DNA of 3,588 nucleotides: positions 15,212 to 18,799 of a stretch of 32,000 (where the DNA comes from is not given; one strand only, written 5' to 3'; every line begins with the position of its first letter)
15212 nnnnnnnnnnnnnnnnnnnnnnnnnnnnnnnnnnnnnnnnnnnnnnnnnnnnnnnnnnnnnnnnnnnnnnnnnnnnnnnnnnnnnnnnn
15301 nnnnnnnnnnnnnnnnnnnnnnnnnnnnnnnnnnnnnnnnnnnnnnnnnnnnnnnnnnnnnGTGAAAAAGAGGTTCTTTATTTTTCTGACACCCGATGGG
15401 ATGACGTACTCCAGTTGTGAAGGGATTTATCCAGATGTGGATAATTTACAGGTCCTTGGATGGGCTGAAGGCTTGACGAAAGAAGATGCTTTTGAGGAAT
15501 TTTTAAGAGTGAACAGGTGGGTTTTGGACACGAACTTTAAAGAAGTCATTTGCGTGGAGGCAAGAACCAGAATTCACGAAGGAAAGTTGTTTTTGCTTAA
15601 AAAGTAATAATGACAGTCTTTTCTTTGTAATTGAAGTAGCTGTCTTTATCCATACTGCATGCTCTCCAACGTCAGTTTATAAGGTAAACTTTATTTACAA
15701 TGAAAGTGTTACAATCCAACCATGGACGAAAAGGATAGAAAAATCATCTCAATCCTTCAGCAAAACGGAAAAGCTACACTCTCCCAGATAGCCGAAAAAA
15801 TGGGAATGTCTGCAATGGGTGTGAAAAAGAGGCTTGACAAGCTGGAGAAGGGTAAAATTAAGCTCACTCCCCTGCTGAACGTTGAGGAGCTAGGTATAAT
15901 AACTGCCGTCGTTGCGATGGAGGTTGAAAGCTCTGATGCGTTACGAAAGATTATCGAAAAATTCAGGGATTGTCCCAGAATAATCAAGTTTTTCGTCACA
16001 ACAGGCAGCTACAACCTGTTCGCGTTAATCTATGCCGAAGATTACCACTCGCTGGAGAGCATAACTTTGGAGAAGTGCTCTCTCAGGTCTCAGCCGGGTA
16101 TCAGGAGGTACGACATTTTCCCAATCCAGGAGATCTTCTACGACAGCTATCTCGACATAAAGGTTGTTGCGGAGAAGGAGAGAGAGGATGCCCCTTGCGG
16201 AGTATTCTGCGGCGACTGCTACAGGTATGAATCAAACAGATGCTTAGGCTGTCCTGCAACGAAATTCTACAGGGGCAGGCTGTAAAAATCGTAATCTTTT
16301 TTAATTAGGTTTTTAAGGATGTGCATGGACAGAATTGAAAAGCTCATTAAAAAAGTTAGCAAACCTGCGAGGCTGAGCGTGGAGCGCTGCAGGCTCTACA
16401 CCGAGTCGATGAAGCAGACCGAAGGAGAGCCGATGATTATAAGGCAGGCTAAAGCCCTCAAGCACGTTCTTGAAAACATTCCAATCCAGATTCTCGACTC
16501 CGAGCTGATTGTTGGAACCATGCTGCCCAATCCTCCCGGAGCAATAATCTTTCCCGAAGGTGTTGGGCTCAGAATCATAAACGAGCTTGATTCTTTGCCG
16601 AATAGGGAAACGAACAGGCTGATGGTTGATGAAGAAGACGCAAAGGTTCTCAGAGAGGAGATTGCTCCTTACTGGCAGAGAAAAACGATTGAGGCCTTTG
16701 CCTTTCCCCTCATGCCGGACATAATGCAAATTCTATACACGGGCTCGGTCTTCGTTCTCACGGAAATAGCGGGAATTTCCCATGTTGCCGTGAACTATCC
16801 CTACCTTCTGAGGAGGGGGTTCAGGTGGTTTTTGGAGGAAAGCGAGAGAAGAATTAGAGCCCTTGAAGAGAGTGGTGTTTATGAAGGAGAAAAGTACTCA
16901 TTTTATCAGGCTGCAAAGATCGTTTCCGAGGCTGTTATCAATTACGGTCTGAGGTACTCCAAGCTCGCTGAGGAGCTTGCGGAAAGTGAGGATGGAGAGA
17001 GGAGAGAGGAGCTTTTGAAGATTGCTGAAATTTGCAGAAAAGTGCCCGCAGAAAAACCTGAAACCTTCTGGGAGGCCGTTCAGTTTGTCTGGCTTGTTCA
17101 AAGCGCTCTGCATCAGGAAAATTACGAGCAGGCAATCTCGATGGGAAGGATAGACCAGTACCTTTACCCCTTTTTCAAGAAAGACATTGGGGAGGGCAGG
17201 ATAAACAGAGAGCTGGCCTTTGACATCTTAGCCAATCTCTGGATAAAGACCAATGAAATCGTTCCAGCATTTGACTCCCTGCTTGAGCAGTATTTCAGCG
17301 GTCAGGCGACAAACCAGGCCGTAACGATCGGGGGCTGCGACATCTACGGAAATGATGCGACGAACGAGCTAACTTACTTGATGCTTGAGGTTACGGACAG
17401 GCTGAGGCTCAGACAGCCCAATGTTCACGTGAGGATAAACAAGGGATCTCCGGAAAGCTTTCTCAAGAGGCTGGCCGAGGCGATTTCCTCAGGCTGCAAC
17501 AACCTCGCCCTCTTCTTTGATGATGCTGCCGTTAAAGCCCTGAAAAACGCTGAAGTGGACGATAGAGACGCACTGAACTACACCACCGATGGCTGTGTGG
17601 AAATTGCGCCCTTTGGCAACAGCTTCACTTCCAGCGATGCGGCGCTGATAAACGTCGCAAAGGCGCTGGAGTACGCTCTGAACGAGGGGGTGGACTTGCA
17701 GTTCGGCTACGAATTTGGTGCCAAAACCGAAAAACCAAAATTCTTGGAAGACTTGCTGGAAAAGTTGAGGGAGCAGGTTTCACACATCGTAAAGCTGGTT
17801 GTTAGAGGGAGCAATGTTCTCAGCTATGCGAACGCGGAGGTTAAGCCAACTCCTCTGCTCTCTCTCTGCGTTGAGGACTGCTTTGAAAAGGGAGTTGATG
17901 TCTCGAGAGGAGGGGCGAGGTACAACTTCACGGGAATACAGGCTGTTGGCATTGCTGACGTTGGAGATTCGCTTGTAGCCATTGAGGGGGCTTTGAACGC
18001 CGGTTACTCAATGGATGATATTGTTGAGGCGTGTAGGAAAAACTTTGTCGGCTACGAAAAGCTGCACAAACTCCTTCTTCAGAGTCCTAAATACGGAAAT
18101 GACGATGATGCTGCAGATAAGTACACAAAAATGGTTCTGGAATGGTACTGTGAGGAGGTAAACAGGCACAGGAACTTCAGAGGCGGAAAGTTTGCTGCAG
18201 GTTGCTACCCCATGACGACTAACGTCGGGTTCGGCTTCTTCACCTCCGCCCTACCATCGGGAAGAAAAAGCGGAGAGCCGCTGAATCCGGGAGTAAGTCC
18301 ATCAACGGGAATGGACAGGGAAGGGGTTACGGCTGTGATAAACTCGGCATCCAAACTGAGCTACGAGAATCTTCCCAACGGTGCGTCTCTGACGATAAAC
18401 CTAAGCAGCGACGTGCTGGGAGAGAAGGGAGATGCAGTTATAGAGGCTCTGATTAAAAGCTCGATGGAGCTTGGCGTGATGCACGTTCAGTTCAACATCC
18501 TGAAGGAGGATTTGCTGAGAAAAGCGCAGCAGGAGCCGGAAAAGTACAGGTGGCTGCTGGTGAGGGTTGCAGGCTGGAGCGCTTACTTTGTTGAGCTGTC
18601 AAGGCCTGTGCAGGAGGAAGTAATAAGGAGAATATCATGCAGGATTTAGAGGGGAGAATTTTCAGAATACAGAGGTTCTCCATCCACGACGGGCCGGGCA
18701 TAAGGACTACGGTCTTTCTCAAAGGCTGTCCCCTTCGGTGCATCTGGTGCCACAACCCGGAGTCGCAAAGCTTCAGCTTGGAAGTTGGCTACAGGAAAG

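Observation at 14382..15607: AT-rich two-gene cassette: PUA/EVE-like reader fused to a NucS/RecB-type PD-(D/E)xK nuclease plus a coupled 81-aa orphan; candidate modification-sensing nuclease (type IV-like defence) module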

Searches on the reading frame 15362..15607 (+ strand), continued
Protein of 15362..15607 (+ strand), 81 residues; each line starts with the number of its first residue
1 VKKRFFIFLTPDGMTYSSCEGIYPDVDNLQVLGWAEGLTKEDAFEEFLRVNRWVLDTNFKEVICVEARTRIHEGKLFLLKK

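Call 98: find_encoding_contigs(protein=P0356, flank=3500, max_places=2)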
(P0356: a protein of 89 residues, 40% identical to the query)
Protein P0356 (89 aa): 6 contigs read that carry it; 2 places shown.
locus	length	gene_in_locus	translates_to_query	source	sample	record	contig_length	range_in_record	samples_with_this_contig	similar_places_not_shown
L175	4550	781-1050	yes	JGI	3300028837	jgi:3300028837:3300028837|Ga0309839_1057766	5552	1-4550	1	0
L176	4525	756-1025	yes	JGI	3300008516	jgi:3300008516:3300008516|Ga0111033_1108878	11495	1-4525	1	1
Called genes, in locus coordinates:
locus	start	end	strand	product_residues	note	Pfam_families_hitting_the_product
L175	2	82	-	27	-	?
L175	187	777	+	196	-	PF13091:PLDc_2, PF17726:DpnI_C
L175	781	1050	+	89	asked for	PF27350:AF_1447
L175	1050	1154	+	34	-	-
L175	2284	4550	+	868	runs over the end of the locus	PF01326:PPDK_N, PF00391:PEP-utilizers, PF02896:PEP-utilizers_C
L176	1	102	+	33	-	?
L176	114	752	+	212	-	PF13091:PLDc_2, PF17726:DpnI_C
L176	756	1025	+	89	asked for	PF27350:AF_1447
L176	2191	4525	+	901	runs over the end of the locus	PF01326:PPDK_N, PF00391:PEP-utilizers, PF02896:PEP-utilizers_C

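Call 99: find_encoding_contigs(protein=P0381, flank=3500, max_places=1)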
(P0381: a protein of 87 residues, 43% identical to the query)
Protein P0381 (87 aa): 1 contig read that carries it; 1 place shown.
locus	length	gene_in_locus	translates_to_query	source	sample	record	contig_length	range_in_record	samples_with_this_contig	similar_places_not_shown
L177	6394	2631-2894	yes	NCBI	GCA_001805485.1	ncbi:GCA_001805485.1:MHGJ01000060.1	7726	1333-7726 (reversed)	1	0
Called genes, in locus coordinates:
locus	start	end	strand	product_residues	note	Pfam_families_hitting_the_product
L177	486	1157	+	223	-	PF09520:HinfI (faint), PF14511:RE_EcoO109I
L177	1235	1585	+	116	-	-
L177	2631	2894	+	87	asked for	PF27350:AF_1447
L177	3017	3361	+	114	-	-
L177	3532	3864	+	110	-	-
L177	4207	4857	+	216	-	PF00881:Nitroreductase, PF14512:TM1586_NiRdase (faint)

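Call 100: find_encoding_contigs(protein=P0379, flank=3500, max_places=2)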
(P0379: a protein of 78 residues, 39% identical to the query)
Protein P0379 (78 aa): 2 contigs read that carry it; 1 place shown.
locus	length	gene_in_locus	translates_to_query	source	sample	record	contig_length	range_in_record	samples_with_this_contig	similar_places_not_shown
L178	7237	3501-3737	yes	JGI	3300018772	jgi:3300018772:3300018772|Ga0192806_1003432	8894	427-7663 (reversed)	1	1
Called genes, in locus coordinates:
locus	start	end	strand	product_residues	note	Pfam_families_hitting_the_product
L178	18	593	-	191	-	PF01939:NucS_C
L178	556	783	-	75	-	PF24706:DUF7669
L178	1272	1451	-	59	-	-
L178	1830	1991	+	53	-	-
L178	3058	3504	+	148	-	PF27126:NmeDI_C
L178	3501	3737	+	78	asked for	PF27350:AF_1447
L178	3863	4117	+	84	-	-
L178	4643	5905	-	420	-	PF13173:AAA_14, PF13635:DUF4143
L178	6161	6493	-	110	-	-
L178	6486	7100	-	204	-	-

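Call 102: search_protein_families(library=pfam, alignment_id=A5, max_evalue=10)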
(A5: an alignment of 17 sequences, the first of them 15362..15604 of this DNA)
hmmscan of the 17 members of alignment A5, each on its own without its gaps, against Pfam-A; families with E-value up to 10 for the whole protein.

A. member 1, window:15362-15604:+ (81 aa): 1 family
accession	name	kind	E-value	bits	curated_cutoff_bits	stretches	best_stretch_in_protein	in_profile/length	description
PF18414.7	zf_C2H2_10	-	0.22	11.5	25.6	1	19-31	8-20/26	C2H2 type zinc-finger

B. families by the number of members that match (of 17 scanned): 4 families
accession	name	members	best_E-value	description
PF16074.10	PilW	1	0.017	Type IV Pilus-assembly protein W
PF08115.16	Toxin_28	1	0.027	SFI toxin family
PF05002.20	SGS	1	0.035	SGS domain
PF18414.7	zf_C2H2_10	1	0.22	C2H2 type zinc-finger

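Call 112: fold_search(model_id=the predicted structure, library=viral)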
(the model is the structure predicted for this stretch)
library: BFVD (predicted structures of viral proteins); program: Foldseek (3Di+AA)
matches with E <= 10: 273; with E <= 0.001: 0
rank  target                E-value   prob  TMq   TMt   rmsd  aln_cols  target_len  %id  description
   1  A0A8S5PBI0            1.8e-01  0.38  0.38  0.23   6.8        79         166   15  Uncharacterized protein [Siphoviridae sp. ctpoI7]
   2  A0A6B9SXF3            2.7e-01  0.25  0.33  0.33   6.9        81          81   12  (no name in the UniProt tables at hand)
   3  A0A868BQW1            3.8e-01  0.57  0.44  0.34   4.2        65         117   11  (no name in the UniProt tables at hand)
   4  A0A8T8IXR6            4.6e-01  0.23  0.40  0.40  12.1        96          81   12  (no name in the UniProt tables at hand)
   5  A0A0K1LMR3            4.6e-01  0.20  0.36  0.19   8.6        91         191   11  Uncharacterized protein [Caulobacter phage Sansa]
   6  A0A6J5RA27            5.2e-01  0.51  0.45  0.46   5.1        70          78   17  Uncharacterized protein [uncultured Caudovirales phage]
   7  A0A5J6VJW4            5.6e-01  0.21  0.38  0.20  10.6        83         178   11  Uncharacterized protein [Megaviridae environmental sample]
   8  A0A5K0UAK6            5.9e-01  0.54  0.50  0.24   5.0        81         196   17  Uncharacterized protein [Yasminevirus sp. GU-2018]
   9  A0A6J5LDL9            5.9e-01  0.15  0.33  0.24   6.5        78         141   14  Uncharacterized protein [uncultured Caudovirales phage]
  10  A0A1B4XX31            6.3e-01  0.12  0.31  0.15   6.1        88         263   10  Uncharacterized protein [Tenacibaculum phage pT24]
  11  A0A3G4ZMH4            1.1e+00  0.21  0.41  0.14   6.1        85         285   16  Uncharacterized protein [Terrestrivirus sp.]
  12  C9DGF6                1.1e+00  0.14  0.32  0.36   6.0        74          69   12  Uncharacterized protein [Delftia phage PhiW-14]
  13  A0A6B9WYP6            1.1e+00  0.38  0.44  0.42   5.5        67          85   16  (no name in the UniProt tables at hand)
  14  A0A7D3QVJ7            1.1e+00  0.35  0.51  0.42   4.7        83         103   17  Uncharacterized protein [Fadolivirus FV1/VV64]
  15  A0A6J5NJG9            1.1e+00  0.33  0.43  0.48   4.0        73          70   10  Uncharacterized protein [uncultured Caudovirales phage]
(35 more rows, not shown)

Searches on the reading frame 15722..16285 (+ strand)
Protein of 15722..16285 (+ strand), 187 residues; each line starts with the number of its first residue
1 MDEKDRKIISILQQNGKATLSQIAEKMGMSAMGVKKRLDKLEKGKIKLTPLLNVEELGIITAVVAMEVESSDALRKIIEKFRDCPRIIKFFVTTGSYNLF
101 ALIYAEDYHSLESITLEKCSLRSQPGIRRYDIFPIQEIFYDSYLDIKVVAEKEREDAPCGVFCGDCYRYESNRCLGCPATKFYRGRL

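Call 3: search_protein_families(library=pfam, proteins=[window:15722-16285:+], max_evalue=1)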
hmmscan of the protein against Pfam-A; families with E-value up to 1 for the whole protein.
window:15722-16285:+ (187 aa): 23 families
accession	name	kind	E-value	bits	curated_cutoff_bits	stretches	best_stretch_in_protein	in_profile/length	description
PF13404.12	HTH_AsnC-type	-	3.1e-13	49.8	27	1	1-42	1-42/42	AsnC-type helix-turn-helix domain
PF13412.12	HTH_24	-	6.3e-13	48.5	21.9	1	1-43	1-43/48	Winged helix-turn-helix DNA-binding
PF01037.27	AsnC_trans_reg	-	1.4e-08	35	25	1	67-134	4-69/73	Lrp/AsnC ligand binding domain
PF01047.28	MarR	-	9e-05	22.7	24.6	1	7-43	7-43/59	MarR family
PF04545.22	Sigma70_r4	-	0.0003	20.7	24.1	1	2-39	6-42/50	Sigma-70, region 4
PF08279.18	HTH_11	-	0.00054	20.2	25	1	6-43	3-41/55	HTH domain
PF22482.2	AsnC_trans_reg_3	-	0.00055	20.5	24.4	1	62-141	5-88/95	PF0864 C-terminal dimeric alpha+beta barrel domain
PF12840.13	HTH_20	-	0.0021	18.4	27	1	6-45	7-46/51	Helix-turn-helix domain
PF08220.18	HTH_DeoR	-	0.0071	16.5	21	1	7-43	4-40/57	DeoR-like helix-turn-helix domain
PF01022.26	HTH_5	-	0.015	15.6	22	1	5-42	4-40/47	Bacterial regulatory protein, arsR family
PF04703.18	FaeA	-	0.025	15.4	20.7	1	7-51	4-50/62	FaeA-like protein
PF21227.3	Myb_DNA-binding_7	-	0.036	14.4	27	1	3-41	4-45/49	Myb-like DNA-binding domain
PF08221.17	HTH_9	-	0.039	14.5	23.4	1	6-38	16-48/62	RNA polymerase III subunit RPC82 helix-turn-helix domain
PF09012.17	FeoC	-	0.042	14.4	21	1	11-47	8-45/69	FeoC like transcriptional regulator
PF12802.13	MarR_2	-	0.055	14.1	27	1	9-44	11-47/61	MarR family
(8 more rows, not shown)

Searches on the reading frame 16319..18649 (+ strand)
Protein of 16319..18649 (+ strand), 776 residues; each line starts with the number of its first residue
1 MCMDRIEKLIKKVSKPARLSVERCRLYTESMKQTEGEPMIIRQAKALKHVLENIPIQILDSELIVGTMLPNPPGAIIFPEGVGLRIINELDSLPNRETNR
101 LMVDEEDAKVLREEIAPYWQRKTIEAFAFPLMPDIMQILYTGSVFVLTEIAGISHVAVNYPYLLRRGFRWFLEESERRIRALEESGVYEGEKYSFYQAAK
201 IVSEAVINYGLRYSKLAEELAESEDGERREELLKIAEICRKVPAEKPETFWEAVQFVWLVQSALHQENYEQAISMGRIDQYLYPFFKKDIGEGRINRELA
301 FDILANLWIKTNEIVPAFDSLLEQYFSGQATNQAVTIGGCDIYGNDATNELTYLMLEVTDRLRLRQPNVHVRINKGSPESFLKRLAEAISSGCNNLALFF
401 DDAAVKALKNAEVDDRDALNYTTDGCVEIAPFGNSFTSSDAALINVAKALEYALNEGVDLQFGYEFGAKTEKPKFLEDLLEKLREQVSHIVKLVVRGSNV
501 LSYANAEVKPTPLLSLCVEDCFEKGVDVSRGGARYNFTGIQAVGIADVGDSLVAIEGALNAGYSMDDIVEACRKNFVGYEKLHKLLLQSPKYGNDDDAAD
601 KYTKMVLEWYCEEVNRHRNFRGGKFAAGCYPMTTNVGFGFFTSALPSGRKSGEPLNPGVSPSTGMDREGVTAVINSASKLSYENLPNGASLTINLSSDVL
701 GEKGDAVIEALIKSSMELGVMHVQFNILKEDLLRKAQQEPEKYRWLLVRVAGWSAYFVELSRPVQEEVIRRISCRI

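Call 3: search_protein_families(library=pfam, proteins=[window:16319-18649:+], max_evalue=1)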
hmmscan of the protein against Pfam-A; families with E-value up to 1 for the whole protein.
window:16319-18649:+ (776 aa): 2 families
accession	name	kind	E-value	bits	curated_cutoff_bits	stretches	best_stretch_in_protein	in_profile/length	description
PF02901.20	PFL-like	-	1.2e-205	685.4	24.3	1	4-639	3-647/647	Pyruvate formate lyase-like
PF01228.26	Gly_radical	-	5.3e-29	101.3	22.2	1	656-758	2-106/106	Glycine radical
